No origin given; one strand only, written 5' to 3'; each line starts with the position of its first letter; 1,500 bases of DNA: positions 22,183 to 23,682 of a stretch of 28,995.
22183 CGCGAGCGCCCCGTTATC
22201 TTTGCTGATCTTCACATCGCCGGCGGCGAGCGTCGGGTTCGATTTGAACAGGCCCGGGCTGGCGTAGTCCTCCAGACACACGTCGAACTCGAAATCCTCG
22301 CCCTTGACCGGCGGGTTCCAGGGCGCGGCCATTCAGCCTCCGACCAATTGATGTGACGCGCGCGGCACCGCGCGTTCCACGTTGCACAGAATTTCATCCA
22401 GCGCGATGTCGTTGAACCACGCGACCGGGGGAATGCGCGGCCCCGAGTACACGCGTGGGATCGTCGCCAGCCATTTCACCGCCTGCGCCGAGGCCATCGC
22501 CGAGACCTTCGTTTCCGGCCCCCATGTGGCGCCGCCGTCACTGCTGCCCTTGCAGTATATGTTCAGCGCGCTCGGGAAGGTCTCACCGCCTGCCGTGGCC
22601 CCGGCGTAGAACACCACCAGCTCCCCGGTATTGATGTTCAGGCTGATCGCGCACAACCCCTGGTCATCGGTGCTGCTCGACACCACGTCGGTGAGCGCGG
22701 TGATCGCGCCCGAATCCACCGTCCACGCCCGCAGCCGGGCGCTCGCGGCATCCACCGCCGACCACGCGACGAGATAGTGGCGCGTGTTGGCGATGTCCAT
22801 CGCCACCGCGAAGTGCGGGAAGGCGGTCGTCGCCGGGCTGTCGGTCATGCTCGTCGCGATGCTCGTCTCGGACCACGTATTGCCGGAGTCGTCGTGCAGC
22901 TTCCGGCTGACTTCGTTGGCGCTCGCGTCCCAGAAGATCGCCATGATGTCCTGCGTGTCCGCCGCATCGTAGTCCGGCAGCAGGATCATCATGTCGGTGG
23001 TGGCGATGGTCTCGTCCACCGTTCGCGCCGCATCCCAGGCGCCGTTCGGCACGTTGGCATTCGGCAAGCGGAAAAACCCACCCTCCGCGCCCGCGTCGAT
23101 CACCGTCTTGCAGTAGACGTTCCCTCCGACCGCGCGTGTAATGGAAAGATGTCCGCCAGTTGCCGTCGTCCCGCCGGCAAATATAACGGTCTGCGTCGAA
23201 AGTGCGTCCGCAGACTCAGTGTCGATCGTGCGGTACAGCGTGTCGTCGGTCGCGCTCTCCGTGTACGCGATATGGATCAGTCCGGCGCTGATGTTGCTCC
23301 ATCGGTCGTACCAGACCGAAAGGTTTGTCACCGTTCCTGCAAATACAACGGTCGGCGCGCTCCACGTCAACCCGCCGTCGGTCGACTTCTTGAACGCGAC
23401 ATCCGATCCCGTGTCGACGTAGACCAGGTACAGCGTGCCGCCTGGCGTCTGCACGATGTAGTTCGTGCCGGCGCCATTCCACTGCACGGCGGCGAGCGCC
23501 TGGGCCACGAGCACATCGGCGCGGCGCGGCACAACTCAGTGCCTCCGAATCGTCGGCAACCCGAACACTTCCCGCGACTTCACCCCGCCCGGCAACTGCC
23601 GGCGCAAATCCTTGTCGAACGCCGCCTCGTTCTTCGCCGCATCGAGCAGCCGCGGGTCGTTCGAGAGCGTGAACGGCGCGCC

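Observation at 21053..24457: Six-gene structural-looking cassette inserted between portal and prohead protease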

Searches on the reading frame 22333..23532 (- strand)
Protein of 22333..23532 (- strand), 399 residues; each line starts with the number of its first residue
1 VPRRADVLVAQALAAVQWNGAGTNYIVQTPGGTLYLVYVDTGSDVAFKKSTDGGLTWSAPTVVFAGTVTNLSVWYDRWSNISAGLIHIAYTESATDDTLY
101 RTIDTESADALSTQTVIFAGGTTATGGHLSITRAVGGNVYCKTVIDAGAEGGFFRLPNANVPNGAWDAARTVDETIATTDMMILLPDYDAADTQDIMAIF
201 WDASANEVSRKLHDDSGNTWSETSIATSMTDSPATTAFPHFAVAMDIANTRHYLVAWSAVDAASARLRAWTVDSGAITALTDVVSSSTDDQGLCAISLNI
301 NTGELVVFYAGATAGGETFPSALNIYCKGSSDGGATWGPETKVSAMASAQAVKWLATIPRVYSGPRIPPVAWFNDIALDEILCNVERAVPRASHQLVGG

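Call 3: search_protein_families(library=pfam, proteins=[window:22333-23532:-], max_evalue=0.01)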
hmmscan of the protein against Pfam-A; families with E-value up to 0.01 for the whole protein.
window:22333-23532:- (399 aa): 1 family
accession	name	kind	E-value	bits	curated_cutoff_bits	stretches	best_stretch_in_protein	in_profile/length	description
PF13088.12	BNR_2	-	5.6e-08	32.9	31.4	0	24-73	54-110/277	BNR repeat-like domain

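Call 4: search_protein_families(library=phrogs, proteins=[window:22333-23532:-], max_evalue=0.01)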
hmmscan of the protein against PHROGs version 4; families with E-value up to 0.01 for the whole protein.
window:22333-23532:- (399 aa): 0 families

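Call 8: search_dna_similar(query=window:22333-23532:-, collection=phages, mode=protein, max_rows=30)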
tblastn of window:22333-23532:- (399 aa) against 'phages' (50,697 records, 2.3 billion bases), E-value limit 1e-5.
No match.

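Call 13: search_solved_structures(query=window:22333-23532:-, max_evalue=1)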
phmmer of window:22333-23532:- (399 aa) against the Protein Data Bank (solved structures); distinct sequences matched with E-value up to 1: 9.
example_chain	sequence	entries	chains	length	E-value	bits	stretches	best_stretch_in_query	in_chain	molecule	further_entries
4x6k_A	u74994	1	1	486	5.1e-05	25.7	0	24-61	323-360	Anhydrosialidase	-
4x47_A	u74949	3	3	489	5.5e-05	25.6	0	24-61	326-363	Anhydrosialidase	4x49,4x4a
1sli_A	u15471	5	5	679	0.001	21.5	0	44-63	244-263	INTRAMOLECULAR TRANS-SIALIDASE | SIALIDASE L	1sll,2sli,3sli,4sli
8gn6_C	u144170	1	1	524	0.0033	19.8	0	43-68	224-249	Sialidase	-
8gn6_A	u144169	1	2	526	0.0034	19.8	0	43-68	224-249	Sialidase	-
1eur_A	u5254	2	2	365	0.0099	18.2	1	302-353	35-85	SIALIDASE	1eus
8feb_A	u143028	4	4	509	0.032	16.5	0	43-68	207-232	Sialidase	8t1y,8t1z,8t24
8t26_A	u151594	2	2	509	0.032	16.5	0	43-68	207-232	Sialidase, putative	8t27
7lbu_A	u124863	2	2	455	0.057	15.7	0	302-346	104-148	Exo-alpha-sialidase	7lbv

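Call 20: find_encoding_contigs(protein=window:22333-23532:-, flank=10000, max_places=10)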
Protein window:22333-23532:- (399 aa): 1 contig read that carries it; 1 place shown.
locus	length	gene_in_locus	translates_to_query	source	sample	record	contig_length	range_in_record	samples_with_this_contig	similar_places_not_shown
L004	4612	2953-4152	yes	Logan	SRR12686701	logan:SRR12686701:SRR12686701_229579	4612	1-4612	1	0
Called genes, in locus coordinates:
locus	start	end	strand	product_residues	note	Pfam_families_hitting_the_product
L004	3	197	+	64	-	?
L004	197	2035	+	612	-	PF04860:Phage_portal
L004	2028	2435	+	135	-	-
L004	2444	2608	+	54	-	-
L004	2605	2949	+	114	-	-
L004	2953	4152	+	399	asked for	PF13088:BNR_2 (faint)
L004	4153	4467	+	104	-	-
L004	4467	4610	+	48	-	?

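Call 21: find_related_loci(query=window:22333-23532:-, collection=viral_contigs, flank=8000)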
Query window:22333-23532:- (399 aa) in viral_contigs; peptide patterns used: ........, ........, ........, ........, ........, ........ (x = any residue, [..] = any of these).
36 stretches matched a pattern; 27 encode a relative of the query (tblastn E <= 1e-3); 27 distinct loci.
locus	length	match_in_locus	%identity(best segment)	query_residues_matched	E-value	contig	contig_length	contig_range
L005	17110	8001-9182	68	1-399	1e-177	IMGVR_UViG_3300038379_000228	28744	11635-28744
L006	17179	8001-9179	67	1-396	5e-175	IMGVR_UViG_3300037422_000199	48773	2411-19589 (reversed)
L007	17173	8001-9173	64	1-396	3e-166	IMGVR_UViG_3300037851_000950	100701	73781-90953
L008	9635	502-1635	68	1-382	5e-166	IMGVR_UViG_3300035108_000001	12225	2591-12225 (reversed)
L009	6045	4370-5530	64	1-391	1e-164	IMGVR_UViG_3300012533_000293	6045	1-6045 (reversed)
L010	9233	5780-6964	63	1-396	4e-162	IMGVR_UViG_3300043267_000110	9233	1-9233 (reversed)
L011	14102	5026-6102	68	1-362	9e-155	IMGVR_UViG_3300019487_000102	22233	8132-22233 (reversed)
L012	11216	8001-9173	61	1-394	6e-153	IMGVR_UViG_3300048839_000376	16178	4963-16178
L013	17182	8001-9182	58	1-396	6e-149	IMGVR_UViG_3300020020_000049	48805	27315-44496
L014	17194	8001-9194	61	1-396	1e-148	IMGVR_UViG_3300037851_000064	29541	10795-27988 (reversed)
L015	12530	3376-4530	60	3-392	1e-147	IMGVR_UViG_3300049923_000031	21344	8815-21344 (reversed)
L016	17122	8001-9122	61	1-382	3e-143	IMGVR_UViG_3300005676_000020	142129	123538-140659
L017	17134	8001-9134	68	1-382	5e-166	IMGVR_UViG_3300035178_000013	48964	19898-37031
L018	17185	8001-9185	55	1-398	4e-132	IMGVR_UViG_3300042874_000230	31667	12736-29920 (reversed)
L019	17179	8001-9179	53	1-396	2e-124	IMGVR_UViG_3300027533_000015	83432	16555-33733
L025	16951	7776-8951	52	1-395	8e-120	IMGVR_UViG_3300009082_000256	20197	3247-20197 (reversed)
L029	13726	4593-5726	45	4-390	1e-92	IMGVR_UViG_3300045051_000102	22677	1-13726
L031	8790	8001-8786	45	1-267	5e-61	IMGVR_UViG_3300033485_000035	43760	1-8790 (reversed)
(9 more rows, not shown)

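Call 26: search_protein_families(library=phrogs, proteins=[L014:4520-7585:+, L014:7578-7997:+, L014:9525-10199:+, L014:10258-11046:+, L014:11074-12447:+, L006:1288-3417:+, L006:6179-7138:+, L006:7632-7997:+, L006:9513-10247:+, L006:20-1288:+], max_evalue=0.01)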
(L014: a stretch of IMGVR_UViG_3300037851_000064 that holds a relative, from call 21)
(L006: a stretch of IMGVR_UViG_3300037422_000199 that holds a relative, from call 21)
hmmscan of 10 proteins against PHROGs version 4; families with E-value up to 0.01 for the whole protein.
L014:4520-7585:+ (1021 aa): 12 families
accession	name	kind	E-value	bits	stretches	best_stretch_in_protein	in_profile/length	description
phrog_2662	-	head and packaging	1.3e-47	163.8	1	250-864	55-672/717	portal protein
phrog_12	-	head and packaging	1.8e-25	91.1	1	246-858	77-577/646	portal protein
phrog_19480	-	head and packaging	6.5e-11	42.2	1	758-889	608-735/737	head morphogenesis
phrog_2468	-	head and packaging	1.4e-10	42.1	1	681-842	42-207/303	head morphogenesis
phrog_6577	-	unknown function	2.4e-08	33.7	1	773-884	108-223/1066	-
phrog_595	-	head and packaging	1.6e-07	32.1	1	753-882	160-289/513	head maturation protease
phrog_115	-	head and packaging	8.6e-07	29.5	1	780-873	202-298/665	minor head protein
phrog_3517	-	head and packaging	3.7e-06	27.5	1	814-845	229-260/371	head morphogenesis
phrog_5929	-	head and packaging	6.2e-06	26.7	1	437-523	13-96/228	portal protein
phrog_4728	-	head and packaging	4.8e-05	23.3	1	787-882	187-291/591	head morphogenesis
phrog_758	-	head and packaging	5.5e-05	23.6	1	772-846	166-236/326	head morphogenesis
phrog_2841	-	head and packaging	0.0074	16.4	1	782-872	193-286/525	minor head protein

L014:7578-7997:+ (139 aa): 2 families
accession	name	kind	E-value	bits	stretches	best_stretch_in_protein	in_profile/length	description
phrog_3758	-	head and packaging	9.9e-26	91.4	1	6-138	4-139/140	virion structural protein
phrog_17152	-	unknown function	0.0064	17.3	1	56-116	81-143/181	-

L014:9525-10199:+ (224 aa): 0 families

L014:10258-11046:+ (262 aa): 0 families

L014:11074-12447:+ (457 aa): 3 families
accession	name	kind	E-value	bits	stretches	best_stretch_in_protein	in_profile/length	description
phrog_10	-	head and packaging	6.6e-31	109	1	21-438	265-622/752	major head protein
phrog_617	-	head and packaging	1.8e-14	54.5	1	29-409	214-575/626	major head protein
phrog_2263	-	head and packaging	1.9e-11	44.5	1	47-406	170-501/551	major head protein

L006:1288-3417:+ (709 aa): 1 family
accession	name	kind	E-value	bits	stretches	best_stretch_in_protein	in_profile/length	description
phrog_5287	-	tail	1.4e-11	44.1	1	252-411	366-508/843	minor tail protein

L006:6179-7138:+ (319 aa): 0 families

L006:7632-7997:+ (121 aa): 1 family
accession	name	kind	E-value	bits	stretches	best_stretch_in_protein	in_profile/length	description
phrog_240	-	head and packaging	3.3e-17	64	1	7-116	65-184/200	head protein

L006:9513-10247:+ (244 aa): 0 families

L006:20-1288:+ (422 aa): 2 families
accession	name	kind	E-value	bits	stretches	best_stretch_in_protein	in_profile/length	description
phrog_31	-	tail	3.8e-08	32.6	1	6-220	915-1103/1565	central tail fiber J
phrog_32822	-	head and packaging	1.3e-06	27.3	1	23-164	636-763/1548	virion structural protein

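Call 27: search_protein_families(library=phrogs, proteins=[L013:706-2682:+, L013:2679-4496:+, L013:4666-5658:+, L013:7572-7997:+, L013:10724-11662:+, L013:13684-14796:+, L025:5335-7368:+, L025:7350-7766:+, L025:11291-12841:+, L025:12866-14311:+], max_evalue=0.01)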
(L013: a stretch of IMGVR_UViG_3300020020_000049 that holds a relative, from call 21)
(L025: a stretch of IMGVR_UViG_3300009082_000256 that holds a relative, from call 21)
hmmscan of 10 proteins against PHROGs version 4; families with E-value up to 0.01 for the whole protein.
L013:706-2682:+ (658 aa): 1 family
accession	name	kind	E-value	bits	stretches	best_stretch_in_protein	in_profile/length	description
phrog_7376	-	head and packaging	2.7e-08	33.8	1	140-603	103-531/576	portal protein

L013:2679-4496:+ (605 aa): 2 families
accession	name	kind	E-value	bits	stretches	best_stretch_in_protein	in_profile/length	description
phrog_324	-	head and packaging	1.7e-12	48.2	1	453-586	494-619/624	head morphogenesis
phrog_21401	-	tail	0.00018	21.1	0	320-370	339-389/566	pilot protein for DNA ejection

L013:4666-5658:+ (330 aa): 0 families

L013:7572-7997:+ (141 aa): 1 family
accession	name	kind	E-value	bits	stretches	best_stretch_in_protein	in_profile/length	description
phrog_644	-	unknown function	1.4e-10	42.3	1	4-136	6-137/174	-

L013:10724-11662:+ (312 aa): 2 families
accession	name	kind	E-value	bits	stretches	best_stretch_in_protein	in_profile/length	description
phrog_11178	-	unknown function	0.0012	19.5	0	164-189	57-82/200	-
phrog_14716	-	unknown function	0.0034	18.6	0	258-279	11-32/65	-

L013:13684-14796:+ (370 aa): 0 families

L025:5335-7368:+ (677 aa): 0 families

L025:7350-7766:+ (138 aa): 1 family
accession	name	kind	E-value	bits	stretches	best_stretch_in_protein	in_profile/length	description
phrog_240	-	head and packaging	2.5e-22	80.7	1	7-135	61-186/200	head protein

L025:11291-12841:+ (516 aa): 0 families

L025:12866-14311:+ (481 aa): 0 families

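Call 30: find_related_loci(query=A1, collection=genome_contigs, flank=10000)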
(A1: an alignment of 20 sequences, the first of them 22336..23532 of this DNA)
Query A1 (399 aa) in genome_contigs; peptide patterns used: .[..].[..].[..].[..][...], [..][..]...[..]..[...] (x = any residue, [..] = any of these).
205 stretches matched a pattern; 3 encode a relative of the query (tblastn E <= 1e-3); 3 distinct loci.
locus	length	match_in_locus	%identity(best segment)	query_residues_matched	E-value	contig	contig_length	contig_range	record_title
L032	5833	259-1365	53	17-395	1e-118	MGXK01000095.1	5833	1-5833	MAG: Gammaproteobacteria bacterium RBG_16_51_14 RBG_16_scaffold_43050, whole genome shotgun sequence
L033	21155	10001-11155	41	4-392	7e-80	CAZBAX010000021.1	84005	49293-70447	MAG TPA_asm: uncultured Anaerolinea sp. isolate SRP287051_co2_135 genome assembly, contig: NODE_621_length_84005_cov_37.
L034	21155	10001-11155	41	4-392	7e-80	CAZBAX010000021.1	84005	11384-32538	MAG TPA_asm: uncultured Anaerolinea sp. isolate SRP287051_co2_135 genome assembly, contig: NODE_621_length_84005_cov_37.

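Call 31: find_homologous_proteins(query=window:22333-23532:-, max_evalue=0.00001)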
Query window:22333-23532:- (399 aa): 710 proteins with E <= 0.00001 among 8000 candidates; the best 120 are listed.
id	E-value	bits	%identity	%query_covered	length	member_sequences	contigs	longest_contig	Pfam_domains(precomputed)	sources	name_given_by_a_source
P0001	7.6e-261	883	100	100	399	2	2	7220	PF13088.13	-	-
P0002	7.6e-190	649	75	100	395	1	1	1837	-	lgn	-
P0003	2.6e-181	621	71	100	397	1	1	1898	-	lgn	-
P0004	6.5e-181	620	71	100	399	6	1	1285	-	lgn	-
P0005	8.7e-181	619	73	98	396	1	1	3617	-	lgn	-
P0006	2.3e-177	608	71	99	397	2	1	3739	-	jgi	-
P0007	2.4e-176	605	70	98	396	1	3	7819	-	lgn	-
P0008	2.7e-176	604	71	99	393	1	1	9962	PF13088.13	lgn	-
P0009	1.2e-175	602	70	100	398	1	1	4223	PF13088.13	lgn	-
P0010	1.4e-175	602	69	99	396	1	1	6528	-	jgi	jgi:hypothetical protein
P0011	7.9e-175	600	70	99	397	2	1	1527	-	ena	-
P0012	1.9e-174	598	69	100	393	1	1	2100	PF13088.13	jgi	-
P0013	8.1e-174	596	69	100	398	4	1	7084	-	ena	-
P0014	1.6e-172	592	68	100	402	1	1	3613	PF13088.13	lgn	-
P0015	1.6e-172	592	69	99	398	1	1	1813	-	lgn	-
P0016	2.0e-172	592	75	92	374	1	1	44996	PF13088.13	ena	-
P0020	9.3e-171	586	69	99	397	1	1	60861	-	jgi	jgi:hypothetical protein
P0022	1.3e-169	582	66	99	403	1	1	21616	-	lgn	-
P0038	5.4e-165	567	67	99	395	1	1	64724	-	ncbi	-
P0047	9.1e-163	560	67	100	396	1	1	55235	-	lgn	-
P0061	1.7e-160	552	65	99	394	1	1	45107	-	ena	-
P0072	3.7e-159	548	64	100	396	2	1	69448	-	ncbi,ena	-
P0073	4.6e-159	548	66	99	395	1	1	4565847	-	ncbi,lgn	ncbi:MAG: hypothetical protein NTAFB01_13450 [Nitrospira sp.]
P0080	1.3e-158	546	65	99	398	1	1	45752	-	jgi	jgi:hypothetical protein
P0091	7.0e-157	541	64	98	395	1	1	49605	-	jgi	jgi:hypothetical protein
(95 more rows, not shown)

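Call 34: find_encoding_contigs(protein=P0020, flank=10000, max_places=2)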
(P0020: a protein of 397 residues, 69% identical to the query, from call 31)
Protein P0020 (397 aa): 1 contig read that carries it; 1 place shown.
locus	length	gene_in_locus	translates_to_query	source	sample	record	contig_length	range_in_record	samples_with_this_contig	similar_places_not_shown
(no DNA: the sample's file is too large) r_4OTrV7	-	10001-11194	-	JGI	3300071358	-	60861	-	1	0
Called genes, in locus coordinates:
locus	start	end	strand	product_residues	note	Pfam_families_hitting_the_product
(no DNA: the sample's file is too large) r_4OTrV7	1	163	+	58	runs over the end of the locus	-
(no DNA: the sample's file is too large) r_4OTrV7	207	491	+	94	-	PF02945:Endonuclease_7 (faint), PF01844:HNH, PF14279:HNH_5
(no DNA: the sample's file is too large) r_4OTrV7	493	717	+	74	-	-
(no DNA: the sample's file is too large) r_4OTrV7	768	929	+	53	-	-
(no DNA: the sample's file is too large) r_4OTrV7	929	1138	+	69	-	-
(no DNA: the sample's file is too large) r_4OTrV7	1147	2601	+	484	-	PF04860:Phage_portal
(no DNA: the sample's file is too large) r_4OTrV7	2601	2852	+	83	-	-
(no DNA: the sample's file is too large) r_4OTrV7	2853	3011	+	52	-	-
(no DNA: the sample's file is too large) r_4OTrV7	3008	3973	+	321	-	-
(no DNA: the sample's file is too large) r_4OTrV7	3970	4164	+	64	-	-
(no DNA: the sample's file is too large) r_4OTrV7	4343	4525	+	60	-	-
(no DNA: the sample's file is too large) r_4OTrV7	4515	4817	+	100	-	-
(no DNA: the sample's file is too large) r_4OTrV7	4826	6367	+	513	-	-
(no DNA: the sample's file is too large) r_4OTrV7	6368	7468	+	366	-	-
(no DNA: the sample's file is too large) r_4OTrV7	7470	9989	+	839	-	-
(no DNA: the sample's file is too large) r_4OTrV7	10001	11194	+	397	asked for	-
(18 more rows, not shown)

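Call 35: find_encoding_contigs(protein=P0016, flank=10000, max_places=2)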
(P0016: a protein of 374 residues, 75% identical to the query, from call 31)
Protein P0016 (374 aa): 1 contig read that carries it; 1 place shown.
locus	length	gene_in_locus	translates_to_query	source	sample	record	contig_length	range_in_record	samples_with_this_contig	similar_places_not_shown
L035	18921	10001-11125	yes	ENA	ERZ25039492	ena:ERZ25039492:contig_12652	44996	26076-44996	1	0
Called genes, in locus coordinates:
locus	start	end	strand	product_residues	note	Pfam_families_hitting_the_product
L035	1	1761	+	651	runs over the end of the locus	PF09250:Prim-Pol, PF13481:AAA_25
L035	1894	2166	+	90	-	-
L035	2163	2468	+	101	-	-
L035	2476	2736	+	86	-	-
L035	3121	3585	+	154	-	PF05119:Terminase_4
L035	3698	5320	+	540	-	PF20441:TerL_nuclease (faint)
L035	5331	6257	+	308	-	PF05133:SPP1_portal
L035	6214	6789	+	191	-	PF05133:SPP1_portal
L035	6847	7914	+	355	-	PF06810:Phage_scaffold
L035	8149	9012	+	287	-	-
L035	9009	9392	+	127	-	-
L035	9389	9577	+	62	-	-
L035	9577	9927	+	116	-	PF23140:Gp80 (weak)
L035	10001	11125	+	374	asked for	PF13088:BNR_2 (faint)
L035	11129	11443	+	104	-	-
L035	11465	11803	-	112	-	-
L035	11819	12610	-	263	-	-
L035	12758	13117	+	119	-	-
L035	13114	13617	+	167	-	PF01467:CTP_transf_like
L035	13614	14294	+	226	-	-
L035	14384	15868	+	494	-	PF02709:Glyco_transf_7C (faint)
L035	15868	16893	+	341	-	-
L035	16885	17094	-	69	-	-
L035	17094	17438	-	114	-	-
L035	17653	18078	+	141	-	-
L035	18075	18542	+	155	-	-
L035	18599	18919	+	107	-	?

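Call 36: find_encoding_contigs(protein=P0038, flank=10000, max_places=1)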
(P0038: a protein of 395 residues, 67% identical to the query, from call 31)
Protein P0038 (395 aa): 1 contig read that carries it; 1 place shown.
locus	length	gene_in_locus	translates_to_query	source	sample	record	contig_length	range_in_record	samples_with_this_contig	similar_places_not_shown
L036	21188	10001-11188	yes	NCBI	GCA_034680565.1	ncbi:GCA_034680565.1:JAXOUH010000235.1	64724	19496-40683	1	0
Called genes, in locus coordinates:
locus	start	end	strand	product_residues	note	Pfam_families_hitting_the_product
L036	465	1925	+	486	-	PF04860:Phage_portal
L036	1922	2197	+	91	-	-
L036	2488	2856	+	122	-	-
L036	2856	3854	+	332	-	-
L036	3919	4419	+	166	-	-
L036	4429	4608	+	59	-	-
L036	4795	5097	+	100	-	-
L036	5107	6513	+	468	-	-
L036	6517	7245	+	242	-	-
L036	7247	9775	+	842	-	-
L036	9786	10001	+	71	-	-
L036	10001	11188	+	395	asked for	-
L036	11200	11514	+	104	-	-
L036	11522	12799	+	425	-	-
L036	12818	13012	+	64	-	-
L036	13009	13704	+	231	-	-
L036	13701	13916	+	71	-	-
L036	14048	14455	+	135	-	-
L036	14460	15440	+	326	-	PF04586:Peptidase_S78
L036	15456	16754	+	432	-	PF05065:Phage_capsid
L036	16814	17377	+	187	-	-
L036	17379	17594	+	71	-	-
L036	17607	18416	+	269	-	-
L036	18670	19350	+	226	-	PF24163:HCP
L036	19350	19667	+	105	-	-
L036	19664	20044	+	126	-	PF04883:HK97-gp10_like (weak)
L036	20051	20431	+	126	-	PF12691:Phage_tail_terminator_6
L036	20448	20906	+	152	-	-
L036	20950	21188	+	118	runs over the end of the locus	-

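Call 37: find_encoding_contigs(protein=P0072, flank=10000, max_places=1)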
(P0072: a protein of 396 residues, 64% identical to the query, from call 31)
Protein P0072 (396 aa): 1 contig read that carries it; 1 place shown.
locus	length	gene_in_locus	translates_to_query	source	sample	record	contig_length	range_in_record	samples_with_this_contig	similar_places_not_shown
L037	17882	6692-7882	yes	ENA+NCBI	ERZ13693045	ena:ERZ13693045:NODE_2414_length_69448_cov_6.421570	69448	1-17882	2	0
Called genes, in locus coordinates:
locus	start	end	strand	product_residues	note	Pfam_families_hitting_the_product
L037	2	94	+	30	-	?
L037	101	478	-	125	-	-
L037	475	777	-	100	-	-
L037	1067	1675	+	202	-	-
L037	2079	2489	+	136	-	PF05119:Terminase_4 (faint)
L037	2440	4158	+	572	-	PF03354:TerL_ATPase, PF20441:TerL_nuclease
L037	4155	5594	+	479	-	PF04860:Phage_portal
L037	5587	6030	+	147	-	PF23140:Gp80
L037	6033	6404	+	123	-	-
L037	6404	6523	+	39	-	-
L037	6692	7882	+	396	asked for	-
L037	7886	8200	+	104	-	-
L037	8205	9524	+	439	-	-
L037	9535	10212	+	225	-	PF04586:Peptidase_S78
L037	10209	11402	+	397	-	PF05065:Phage_capsid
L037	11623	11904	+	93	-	-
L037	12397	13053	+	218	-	PF05050:Methyltransf_21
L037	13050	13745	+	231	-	PF13578:Methyltransf_24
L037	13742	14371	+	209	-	-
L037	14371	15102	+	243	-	PF10111:Glyco_tranf_2_2 (faint)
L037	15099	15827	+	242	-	-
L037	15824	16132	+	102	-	PF05135:Phage_connect_1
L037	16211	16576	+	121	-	PF05521:Phage_HCP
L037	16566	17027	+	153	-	-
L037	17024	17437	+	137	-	PF11367:Tail_completion_gp17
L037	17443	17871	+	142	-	PF06199:Phage_tail_2 (weak), PF16460:Phage_TTP_11 (faint)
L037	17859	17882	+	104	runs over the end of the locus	-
